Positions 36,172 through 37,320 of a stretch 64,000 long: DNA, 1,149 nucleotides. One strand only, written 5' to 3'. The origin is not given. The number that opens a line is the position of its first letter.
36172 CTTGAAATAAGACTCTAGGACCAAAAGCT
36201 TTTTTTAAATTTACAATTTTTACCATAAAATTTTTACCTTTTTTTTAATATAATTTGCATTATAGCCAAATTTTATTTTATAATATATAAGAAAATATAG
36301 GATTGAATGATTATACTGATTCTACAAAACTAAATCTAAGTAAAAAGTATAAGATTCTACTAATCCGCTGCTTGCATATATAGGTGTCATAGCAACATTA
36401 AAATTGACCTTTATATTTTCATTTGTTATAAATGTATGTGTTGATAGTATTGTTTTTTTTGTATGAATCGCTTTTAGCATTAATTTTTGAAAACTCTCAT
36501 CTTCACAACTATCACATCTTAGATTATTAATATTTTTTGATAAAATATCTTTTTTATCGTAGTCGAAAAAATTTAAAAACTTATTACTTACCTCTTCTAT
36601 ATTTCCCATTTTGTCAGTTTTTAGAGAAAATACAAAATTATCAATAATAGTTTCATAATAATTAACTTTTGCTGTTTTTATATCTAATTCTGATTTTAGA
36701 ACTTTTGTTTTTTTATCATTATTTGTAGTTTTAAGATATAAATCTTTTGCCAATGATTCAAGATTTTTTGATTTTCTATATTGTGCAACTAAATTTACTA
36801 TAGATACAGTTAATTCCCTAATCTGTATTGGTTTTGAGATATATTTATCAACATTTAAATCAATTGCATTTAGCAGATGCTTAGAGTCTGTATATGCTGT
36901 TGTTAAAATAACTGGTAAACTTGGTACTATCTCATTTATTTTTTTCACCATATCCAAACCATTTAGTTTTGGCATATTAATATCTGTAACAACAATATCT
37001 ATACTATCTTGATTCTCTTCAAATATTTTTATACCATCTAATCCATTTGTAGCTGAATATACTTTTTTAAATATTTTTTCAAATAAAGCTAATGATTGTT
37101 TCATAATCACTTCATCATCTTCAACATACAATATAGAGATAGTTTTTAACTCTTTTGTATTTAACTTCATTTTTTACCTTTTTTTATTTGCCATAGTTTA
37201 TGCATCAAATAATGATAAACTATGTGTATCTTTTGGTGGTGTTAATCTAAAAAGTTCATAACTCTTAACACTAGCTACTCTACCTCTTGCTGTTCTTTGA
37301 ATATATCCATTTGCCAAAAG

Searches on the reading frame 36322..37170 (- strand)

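Call 87: search_protein_families(library=pfam, proteins=[window:36322-37170:-], max_evalue=0.001)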
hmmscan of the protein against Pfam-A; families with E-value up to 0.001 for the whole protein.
window:36322-37170:- (282 aa): 2 families
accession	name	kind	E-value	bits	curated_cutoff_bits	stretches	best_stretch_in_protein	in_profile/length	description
PF00072.30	Response_reg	-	2.2e-22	79.8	30.2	1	13-123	1-109/111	Response regulator receiver domain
PF13426.13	PAS_9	-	5e-07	30.4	27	1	183-271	6-91/103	PAS domain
